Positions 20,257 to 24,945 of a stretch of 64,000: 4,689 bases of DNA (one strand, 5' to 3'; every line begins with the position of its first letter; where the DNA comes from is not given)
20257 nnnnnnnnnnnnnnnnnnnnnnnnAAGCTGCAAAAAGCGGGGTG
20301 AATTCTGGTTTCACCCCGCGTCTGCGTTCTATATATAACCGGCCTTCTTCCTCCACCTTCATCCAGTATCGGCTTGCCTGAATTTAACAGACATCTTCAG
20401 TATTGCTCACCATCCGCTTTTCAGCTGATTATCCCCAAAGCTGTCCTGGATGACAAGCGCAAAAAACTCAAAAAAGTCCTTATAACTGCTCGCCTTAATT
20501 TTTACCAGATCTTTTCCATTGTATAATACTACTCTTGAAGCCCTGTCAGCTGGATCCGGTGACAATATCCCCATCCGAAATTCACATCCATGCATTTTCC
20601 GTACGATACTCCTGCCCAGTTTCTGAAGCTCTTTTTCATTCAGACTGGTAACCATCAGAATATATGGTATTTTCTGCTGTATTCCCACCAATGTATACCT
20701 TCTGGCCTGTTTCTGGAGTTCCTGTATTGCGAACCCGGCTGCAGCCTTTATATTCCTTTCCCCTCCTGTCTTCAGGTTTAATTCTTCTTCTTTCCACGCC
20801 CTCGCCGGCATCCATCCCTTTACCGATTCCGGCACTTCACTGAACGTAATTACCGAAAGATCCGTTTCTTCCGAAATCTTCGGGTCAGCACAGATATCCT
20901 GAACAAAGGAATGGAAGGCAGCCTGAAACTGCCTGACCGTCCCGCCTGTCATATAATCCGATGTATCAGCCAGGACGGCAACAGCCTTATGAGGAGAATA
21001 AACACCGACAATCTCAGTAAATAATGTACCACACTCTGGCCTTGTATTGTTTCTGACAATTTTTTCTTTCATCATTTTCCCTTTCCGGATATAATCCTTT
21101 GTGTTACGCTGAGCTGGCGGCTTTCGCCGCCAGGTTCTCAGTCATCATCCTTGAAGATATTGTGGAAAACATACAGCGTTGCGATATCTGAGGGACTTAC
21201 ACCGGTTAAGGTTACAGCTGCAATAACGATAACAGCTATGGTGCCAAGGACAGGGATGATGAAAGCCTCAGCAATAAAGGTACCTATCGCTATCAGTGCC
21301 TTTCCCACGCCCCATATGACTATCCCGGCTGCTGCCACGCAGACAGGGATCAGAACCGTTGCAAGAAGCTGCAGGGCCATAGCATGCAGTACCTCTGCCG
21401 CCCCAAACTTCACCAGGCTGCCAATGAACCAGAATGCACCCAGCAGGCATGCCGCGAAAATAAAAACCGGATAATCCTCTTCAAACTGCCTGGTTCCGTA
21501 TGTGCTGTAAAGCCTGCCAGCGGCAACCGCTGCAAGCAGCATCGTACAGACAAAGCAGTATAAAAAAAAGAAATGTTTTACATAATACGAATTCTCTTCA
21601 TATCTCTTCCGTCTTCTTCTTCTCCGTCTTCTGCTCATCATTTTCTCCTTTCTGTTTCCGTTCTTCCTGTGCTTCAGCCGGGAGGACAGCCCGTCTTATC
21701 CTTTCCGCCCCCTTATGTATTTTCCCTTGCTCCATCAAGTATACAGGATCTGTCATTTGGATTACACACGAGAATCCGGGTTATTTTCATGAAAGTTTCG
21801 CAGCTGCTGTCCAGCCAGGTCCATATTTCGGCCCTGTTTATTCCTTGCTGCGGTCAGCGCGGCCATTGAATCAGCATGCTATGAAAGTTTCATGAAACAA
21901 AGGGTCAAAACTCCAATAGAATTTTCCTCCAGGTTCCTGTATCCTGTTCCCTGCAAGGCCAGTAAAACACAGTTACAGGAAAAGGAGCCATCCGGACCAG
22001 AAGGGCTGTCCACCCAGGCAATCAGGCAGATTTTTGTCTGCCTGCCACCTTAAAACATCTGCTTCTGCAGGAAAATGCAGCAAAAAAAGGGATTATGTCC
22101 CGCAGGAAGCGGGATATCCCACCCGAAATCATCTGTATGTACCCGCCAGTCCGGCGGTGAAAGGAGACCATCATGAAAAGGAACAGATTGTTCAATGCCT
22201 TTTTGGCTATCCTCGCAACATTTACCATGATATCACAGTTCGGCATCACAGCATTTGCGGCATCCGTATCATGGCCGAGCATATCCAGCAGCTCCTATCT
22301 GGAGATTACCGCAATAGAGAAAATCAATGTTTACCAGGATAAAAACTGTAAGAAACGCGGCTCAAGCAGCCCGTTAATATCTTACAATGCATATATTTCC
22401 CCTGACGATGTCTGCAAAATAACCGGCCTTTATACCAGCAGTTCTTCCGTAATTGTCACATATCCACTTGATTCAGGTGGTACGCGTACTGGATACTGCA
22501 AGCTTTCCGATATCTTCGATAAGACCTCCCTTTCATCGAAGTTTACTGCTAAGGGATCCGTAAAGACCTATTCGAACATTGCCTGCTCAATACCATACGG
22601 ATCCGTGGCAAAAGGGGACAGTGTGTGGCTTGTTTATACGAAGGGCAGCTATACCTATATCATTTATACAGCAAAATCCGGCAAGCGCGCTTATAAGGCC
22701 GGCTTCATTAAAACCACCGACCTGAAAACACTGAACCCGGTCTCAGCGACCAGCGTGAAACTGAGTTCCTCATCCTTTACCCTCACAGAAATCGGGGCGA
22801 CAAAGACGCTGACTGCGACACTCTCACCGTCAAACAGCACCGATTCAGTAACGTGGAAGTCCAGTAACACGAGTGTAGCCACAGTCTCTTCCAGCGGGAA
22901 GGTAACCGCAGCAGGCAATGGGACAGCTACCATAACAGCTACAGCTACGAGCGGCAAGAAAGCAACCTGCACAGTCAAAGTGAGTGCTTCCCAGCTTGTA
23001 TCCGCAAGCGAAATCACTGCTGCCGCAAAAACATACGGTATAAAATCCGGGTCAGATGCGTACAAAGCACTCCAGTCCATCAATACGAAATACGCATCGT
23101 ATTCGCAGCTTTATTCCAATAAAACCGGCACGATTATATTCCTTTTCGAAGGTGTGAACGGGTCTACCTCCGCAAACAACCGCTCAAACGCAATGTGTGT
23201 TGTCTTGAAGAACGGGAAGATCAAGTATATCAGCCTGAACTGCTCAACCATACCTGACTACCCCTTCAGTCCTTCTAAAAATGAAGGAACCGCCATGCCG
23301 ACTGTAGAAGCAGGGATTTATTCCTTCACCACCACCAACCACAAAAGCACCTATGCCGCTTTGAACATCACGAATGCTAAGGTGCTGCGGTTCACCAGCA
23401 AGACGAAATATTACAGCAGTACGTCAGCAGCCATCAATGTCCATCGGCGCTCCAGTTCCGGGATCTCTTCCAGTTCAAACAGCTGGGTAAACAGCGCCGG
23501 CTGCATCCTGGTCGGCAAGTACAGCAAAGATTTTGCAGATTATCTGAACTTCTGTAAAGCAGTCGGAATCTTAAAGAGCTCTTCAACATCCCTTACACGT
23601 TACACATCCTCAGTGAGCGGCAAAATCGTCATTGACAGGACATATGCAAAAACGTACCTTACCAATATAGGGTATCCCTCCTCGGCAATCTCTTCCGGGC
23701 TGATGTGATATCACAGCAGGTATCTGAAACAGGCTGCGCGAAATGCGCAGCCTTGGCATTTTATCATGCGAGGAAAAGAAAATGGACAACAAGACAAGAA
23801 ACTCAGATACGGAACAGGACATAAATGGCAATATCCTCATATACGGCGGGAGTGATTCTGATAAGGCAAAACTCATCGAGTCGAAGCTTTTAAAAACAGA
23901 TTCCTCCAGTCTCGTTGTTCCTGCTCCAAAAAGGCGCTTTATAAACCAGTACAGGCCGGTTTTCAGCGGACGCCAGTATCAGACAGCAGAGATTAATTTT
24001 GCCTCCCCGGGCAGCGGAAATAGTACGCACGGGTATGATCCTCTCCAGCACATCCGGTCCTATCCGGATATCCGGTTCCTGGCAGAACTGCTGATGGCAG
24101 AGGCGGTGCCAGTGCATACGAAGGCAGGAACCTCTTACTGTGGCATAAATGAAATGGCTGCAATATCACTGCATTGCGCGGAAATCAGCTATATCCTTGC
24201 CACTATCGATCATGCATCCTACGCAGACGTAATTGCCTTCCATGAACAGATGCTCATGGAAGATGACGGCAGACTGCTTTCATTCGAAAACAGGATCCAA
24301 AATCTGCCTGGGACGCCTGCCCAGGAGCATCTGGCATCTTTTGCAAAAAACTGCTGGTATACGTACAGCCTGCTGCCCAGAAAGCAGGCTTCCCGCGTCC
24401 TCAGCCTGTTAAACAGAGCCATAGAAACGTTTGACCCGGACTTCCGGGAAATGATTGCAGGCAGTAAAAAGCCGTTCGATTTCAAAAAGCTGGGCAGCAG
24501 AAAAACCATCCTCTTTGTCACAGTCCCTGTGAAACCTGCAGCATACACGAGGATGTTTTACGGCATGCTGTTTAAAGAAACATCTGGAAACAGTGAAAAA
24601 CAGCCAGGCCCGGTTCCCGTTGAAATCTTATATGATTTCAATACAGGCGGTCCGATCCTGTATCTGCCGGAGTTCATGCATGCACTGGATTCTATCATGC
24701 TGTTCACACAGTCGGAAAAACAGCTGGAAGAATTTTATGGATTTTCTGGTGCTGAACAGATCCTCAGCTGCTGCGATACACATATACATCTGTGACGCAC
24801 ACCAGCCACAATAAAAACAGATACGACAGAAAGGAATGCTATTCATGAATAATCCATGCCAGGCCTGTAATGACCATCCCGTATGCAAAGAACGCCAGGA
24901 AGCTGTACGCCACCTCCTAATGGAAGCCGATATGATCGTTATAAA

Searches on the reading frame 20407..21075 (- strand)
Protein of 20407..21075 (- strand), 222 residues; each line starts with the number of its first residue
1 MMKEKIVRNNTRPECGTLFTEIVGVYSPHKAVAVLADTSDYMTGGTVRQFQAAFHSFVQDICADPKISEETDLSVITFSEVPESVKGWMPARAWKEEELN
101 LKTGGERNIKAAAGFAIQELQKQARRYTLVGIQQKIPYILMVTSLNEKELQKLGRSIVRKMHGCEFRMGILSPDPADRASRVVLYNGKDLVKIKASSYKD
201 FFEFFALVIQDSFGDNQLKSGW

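Call 57: search_protein_families(library=pfam, proteins=[window:20407-21075:-], max_evalue=0.001)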
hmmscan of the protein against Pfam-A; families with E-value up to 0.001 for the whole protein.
window:20407-21075:- (222 aa): 1 family
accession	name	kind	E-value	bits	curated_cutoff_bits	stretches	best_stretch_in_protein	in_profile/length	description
PF13519.12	VWA_2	-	3.8e-05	24.7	27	1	33-124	2-93/107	von Willebrand factor type A domain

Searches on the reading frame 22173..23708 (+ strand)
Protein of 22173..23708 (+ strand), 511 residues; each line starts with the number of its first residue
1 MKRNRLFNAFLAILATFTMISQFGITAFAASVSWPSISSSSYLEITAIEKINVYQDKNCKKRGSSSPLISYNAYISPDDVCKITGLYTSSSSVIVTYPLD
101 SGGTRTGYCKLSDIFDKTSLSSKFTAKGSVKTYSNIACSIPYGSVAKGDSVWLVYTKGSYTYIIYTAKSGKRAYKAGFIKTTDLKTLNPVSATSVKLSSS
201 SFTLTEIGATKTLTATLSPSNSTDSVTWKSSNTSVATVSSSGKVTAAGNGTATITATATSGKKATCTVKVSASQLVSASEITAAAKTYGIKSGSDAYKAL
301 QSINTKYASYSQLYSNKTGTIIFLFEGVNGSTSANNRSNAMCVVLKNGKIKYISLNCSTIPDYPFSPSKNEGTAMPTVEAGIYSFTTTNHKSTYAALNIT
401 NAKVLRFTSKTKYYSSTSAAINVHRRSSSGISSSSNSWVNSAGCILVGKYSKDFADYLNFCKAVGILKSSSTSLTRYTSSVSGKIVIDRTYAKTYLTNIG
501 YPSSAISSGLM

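Call 57: search_protein_families(library=pfam, proteins=[window:22173-23708:+], max_evalue=0.001)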
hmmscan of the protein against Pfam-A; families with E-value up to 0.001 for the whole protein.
window:22173-23708:+ (511 aa): 1 family
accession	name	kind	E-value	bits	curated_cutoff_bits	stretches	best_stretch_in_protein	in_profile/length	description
PF02368.24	Big_2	-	1.4e-14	54.2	22.8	1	192-268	2-79/79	Bacterial Ig-like domain (group 2)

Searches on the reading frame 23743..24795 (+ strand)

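Call 57: search_protein_families(library=pfam, proteins=[window:23743-24795:+], max_evalue=0.001)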
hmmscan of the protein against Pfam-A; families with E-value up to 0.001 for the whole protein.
window:23743-24795:+ (350 aa): 2 families
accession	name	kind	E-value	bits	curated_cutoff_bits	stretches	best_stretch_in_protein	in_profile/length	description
PF02534.20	T4SS-DNA_transf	-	2.3e-08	33.8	20.1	1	30-342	46-358/468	Type IV secretory system Conjugative DNA transfer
PF12696.13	TraG-D_C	-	5.5e-05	23.5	22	1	317-348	31-62/126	TraM recognition site of TraD and TraG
